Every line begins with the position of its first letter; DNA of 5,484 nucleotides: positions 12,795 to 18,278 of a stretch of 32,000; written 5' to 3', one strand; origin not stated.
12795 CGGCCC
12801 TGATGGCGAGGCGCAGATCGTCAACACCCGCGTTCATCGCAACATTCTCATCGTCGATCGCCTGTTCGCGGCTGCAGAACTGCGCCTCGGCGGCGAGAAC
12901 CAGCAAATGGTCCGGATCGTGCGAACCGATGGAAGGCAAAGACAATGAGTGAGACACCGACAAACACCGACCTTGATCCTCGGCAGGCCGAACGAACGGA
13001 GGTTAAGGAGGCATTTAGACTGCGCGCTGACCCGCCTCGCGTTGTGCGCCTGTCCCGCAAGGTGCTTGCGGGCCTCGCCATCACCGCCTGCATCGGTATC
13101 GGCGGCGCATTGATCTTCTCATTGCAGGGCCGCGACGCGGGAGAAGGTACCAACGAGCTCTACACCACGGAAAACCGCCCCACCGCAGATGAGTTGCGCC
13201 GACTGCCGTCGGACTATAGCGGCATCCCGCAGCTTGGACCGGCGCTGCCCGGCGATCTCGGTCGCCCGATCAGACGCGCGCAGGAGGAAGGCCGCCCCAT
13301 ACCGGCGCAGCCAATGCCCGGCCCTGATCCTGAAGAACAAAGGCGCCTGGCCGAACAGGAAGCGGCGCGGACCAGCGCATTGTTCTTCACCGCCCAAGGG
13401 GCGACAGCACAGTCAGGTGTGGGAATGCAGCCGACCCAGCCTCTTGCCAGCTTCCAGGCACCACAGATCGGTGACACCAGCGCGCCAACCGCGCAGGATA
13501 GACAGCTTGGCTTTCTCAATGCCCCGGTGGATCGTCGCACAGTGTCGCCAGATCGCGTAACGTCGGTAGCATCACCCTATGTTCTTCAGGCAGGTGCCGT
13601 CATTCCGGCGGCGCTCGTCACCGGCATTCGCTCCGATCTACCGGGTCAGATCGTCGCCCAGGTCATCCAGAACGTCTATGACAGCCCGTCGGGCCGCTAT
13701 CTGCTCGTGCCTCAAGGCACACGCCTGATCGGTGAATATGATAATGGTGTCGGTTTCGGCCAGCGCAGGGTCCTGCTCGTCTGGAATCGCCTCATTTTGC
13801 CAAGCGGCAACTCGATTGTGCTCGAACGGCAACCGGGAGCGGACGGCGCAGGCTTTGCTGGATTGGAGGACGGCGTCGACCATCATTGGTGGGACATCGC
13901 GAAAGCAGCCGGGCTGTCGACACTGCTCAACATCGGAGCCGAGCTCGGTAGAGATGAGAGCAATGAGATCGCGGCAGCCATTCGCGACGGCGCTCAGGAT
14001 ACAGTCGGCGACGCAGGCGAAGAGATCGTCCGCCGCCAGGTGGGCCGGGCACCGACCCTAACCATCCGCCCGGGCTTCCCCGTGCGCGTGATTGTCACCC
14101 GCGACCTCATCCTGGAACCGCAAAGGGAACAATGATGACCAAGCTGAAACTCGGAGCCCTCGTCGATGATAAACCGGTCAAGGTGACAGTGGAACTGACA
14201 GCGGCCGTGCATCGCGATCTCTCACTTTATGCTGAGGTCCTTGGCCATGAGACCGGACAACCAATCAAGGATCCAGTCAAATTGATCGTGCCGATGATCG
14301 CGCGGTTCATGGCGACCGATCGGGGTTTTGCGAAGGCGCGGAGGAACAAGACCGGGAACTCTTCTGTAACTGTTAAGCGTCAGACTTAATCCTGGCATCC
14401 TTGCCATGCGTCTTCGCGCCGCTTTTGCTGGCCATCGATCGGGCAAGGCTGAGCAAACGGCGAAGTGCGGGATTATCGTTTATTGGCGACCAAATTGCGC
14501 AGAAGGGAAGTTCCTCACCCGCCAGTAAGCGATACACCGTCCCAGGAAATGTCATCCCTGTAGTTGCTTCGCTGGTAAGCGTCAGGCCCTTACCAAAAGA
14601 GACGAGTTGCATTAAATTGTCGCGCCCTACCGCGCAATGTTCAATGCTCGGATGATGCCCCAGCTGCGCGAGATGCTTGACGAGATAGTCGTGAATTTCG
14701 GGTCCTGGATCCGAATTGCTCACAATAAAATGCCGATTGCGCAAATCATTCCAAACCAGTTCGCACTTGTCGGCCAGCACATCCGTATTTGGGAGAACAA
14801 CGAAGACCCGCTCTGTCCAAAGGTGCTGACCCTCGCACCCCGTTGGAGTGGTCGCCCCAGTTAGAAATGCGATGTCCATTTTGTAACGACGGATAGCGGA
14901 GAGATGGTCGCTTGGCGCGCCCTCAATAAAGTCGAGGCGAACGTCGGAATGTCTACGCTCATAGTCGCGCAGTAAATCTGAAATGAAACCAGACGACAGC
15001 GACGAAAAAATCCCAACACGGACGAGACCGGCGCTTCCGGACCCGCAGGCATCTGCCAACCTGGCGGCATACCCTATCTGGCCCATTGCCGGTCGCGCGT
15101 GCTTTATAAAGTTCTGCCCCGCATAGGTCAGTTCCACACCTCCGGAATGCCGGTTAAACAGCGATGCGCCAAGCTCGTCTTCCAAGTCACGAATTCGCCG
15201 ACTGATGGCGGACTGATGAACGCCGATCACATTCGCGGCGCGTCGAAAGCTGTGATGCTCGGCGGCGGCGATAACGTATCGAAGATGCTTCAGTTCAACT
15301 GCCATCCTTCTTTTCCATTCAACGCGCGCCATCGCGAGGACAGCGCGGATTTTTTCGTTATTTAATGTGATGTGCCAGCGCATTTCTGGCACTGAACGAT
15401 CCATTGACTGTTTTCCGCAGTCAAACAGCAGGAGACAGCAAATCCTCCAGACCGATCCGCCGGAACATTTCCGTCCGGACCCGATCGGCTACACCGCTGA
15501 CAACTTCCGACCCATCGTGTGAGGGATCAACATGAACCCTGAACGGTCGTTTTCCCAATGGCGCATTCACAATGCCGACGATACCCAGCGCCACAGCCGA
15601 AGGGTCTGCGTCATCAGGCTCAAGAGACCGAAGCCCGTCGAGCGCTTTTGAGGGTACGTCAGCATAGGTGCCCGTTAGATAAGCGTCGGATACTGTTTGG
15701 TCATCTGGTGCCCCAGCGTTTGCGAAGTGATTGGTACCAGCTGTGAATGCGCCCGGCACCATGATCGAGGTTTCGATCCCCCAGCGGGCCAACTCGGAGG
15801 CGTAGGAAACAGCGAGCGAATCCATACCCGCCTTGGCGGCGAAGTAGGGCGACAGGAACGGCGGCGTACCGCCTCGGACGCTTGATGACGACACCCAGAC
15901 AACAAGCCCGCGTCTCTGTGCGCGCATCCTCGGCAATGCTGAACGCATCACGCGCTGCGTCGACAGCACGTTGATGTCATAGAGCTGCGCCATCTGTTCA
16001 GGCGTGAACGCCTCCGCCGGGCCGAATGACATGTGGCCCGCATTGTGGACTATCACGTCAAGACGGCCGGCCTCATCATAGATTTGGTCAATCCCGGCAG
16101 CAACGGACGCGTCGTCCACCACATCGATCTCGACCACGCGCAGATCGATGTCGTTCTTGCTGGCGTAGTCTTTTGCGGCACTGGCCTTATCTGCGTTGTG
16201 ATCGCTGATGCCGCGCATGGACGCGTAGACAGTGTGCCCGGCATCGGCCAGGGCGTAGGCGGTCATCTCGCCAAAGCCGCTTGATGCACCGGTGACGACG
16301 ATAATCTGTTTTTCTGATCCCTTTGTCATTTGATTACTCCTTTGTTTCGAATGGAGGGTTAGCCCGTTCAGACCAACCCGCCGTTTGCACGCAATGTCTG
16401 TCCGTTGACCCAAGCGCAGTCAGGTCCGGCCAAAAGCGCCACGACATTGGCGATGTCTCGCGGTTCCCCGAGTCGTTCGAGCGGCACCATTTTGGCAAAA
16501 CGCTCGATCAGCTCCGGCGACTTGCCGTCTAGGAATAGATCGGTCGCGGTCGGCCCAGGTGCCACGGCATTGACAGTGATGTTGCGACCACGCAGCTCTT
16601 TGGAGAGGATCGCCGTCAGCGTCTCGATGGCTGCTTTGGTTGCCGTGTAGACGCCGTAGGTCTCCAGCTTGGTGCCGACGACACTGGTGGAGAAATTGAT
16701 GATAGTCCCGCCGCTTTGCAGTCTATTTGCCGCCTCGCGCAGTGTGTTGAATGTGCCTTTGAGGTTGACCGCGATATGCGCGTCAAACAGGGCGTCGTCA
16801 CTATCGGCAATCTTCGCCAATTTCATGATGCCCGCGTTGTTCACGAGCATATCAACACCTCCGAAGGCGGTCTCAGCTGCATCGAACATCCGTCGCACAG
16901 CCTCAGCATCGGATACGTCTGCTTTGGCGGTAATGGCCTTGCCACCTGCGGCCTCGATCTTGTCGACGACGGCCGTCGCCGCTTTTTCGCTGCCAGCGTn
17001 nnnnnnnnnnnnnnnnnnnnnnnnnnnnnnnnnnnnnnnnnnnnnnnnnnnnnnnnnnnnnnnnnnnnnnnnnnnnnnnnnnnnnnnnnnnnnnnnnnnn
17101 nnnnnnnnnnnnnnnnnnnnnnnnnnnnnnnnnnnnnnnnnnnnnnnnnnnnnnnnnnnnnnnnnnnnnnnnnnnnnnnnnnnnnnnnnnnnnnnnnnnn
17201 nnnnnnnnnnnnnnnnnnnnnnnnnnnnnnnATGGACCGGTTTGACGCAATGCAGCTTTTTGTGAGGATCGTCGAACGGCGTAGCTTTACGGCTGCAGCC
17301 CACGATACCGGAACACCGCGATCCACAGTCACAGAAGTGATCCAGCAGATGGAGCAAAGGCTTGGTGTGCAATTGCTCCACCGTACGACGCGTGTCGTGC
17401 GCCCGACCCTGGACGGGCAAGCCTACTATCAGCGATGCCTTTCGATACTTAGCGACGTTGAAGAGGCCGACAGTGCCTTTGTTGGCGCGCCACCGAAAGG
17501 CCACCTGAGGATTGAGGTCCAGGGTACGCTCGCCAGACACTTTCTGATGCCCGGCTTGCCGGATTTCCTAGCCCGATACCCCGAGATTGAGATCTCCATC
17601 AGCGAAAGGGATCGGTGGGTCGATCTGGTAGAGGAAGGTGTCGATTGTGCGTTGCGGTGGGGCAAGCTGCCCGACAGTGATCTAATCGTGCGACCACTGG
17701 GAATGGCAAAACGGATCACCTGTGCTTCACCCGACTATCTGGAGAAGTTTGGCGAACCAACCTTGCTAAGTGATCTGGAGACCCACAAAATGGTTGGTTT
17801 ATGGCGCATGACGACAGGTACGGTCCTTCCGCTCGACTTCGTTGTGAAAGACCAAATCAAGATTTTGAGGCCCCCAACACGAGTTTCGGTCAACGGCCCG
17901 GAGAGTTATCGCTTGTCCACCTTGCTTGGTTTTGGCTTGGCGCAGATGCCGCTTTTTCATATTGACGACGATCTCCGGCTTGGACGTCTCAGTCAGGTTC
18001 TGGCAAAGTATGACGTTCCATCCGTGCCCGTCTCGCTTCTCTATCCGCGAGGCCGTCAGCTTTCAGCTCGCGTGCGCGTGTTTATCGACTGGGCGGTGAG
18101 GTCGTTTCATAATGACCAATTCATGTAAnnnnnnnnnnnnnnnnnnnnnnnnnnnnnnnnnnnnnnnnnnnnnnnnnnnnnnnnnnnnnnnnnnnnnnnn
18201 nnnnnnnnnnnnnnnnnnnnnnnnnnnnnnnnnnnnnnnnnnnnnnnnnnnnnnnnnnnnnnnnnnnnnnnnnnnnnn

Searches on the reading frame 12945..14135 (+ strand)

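Call 24: search_protein_families(library=pfam, proteins=[window:12945-14135:+], max_evalue=0.001)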
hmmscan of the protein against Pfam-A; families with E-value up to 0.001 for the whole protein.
window:12945-14135:+ (396 aa): 1 family
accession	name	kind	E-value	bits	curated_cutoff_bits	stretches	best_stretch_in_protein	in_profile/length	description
PF03743.19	TrbI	-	1.8e-60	204.5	35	1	213-390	1-188/188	Bacterial conjugation TrbI-like protein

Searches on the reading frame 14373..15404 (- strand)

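Call 24: search_protein_families(library=pfam, proteins=[window:14373-15404:-], max_evalue=0.001)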
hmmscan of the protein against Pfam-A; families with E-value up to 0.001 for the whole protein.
window:14373-15404:- (343 aa): 2 families
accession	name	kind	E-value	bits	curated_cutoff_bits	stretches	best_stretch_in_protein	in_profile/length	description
PF03466.25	LysR_substrate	-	1.1e-25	90.7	28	1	123-323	3-206/209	LysR substrate binding domain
PF00126.33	HTH_1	-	2e-21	76.1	26.6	1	38-97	1-60/60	Bacterial regulatory helix-turn-helix protein, lysR family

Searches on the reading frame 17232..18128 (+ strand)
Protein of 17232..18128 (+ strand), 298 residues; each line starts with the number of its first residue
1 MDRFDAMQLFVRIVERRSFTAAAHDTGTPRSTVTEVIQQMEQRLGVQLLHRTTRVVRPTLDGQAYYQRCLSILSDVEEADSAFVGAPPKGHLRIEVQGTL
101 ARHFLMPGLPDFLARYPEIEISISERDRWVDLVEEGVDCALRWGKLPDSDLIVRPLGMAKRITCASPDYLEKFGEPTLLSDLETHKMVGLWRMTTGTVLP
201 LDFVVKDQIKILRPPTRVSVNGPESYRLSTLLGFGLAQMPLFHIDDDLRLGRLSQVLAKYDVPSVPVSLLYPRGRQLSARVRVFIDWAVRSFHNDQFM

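Call 7: search_protein_families(library=pfam, proteins=[window:17232-18128:+], max_evalue=0.01)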
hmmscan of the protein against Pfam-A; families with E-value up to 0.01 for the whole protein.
window:17232-18128:+ (298 aa): 2 families
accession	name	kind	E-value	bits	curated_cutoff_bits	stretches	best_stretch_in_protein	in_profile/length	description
PF03466.25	LysR_substrate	-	4.2e-38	131.3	28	1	87-290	3-206/209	LysR substrate binding domain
PF00126.33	HTH_1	-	2.8e-17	62.8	26.6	1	5-63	2-60/60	Bacterial regulatory helix-turn-helix protein, lysR family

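Call 40: find_encoding_contigs(protein=window:17232-18128:+, flank=10000, max_places=6)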
Protein window:17232-18128:+ (298 aa): 4 contigs read that carry it; 4 places shown.
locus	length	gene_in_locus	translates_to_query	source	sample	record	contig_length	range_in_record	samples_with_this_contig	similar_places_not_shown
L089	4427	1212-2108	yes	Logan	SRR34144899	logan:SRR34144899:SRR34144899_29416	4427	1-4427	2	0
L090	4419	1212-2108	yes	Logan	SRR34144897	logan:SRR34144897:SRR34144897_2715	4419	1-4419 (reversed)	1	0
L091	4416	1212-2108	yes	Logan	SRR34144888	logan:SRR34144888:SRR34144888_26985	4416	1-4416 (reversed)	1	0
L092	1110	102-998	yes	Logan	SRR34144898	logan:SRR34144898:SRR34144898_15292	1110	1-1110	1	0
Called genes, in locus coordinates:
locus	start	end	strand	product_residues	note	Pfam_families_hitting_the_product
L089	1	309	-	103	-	?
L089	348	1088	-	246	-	PF00106:adh_short, PF08659:KR, PF01370:Epimerase (weak), PF13561:adh_short_C2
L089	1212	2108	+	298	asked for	PF00126:HTH_1, PF03466:LysR_substrate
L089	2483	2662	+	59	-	-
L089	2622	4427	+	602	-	?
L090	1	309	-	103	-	?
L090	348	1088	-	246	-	PF00106:adh_short, PF08659:KR, PF01370:Epimerase (weak), PF13561:adh_short_C2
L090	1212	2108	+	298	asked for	PF00126:HTH_1, PF03466:LysR_substrate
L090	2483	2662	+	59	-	-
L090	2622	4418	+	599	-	?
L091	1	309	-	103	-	?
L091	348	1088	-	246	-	PF00106:adh_short, PF08659:KR, PF01370:Epimerase (weak), PF13561:adh_short_C2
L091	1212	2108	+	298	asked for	PF00126:HTH_1, PF03466:LysR_substrate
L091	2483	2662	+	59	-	-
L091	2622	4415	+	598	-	?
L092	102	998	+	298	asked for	PF00126:HTH_1, PF03466:LysR_substrate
